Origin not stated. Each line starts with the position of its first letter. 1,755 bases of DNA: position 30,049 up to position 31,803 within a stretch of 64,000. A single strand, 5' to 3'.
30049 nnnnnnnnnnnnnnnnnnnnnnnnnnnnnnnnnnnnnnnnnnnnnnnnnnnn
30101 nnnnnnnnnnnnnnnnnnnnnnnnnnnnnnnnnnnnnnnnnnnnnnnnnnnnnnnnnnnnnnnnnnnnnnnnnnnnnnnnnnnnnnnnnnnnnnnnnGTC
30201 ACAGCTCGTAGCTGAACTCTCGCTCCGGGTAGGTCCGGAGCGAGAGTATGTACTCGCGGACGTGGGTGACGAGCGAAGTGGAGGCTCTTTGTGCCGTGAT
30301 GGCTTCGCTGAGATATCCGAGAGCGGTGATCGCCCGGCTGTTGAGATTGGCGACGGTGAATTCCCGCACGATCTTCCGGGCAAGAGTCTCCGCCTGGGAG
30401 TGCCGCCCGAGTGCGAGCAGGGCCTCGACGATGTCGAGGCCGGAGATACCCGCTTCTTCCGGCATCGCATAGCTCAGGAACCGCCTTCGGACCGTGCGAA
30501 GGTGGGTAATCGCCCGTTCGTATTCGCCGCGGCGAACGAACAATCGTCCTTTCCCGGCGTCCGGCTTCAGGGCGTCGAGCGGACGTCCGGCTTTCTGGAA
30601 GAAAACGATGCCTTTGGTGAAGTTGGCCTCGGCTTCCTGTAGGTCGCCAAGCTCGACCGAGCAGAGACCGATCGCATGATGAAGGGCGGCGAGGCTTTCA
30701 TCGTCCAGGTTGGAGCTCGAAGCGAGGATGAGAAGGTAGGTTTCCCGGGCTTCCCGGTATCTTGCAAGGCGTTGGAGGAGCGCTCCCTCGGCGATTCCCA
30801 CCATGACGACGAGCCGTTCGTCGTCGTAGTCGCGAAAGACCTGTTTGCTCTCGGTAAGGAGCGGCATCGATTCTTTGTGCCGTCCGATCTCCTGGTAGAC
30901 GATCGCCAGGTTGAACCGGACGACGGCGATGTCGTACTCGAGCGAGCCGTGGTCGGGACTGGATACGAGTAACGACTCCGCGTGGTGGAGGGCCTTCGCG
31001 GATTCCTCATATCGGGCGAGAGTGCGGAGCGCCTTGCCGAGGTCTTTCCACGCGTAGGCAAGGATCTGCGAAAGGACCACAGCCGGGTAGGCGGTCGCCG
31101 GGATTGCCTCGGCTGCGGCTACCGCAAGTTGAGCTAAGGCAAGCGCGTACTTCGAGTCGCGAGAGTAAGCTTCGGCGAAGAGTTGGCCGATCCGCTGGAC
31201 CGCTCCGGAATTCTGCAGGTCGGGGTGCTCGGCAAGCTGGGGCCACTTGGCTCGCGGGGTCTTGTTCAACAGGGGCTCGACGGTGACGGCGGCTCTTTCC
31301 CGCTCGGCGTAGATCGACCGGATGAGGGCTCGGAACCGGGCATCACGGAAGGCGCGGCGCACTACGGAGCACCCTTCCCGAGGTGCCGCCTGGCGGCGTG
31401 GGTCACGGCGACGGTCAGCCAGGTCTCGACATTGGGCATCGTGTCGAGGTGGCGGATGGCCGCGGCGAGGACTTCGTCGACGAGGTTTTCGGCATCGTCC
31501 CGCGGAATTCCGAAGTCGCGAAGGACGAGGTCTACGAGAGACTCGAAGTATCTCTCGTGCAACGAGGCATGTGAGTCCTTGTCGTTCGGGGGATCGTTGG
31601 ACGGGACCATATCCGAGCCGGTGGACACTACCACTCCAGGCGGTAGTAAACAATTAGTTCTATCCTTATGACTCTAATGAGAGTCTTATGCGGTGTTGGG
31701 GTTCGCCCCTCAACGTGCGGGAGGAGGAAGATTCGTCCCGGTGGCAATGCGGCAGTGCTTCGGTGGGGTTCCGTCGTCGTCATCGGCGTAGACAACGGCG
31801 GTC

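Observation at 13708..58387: Dispersed roughly 140-bp long-stem palindromic element: six full copies plus one short relic in 64 kb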

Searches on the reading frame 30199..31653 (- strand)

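Call 71: search_protein_families(library=pfam, proteins=[window:30199-31653:-])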
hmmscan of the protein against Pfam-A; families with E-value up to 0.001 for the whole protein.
window:30199-31653:- (484 aa): 6 families
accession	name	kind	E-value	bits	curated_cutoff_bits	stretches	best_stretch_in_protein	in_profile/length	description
PF13424.12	TPR_12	-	1.4e-12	48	30.1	2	290-348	10-71/77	Tetratricopeptide repeat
PF13181.12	TPR_8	-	4.2e-08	33.2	25.7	0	324-348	3-27/34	Tetratricopeptide repeat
PF00515.34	TPR_1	-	5e-08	32.9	27.8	0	324-349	3-28/34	Tetratricopeptide repeat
PF07719.23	TPR_2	-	3.1e-07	30.4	27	0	322-349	1-28/34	Tetratricopeptide repeat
PF13428.12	TPR_14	-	0.00022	22.1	23.5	0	407-432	6-31/44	Tetratricopeptide repeat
PF13432.12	TPR_16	-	0.00024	21.9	32.7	1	368-432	3-61/65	Tetratricopeptide repeat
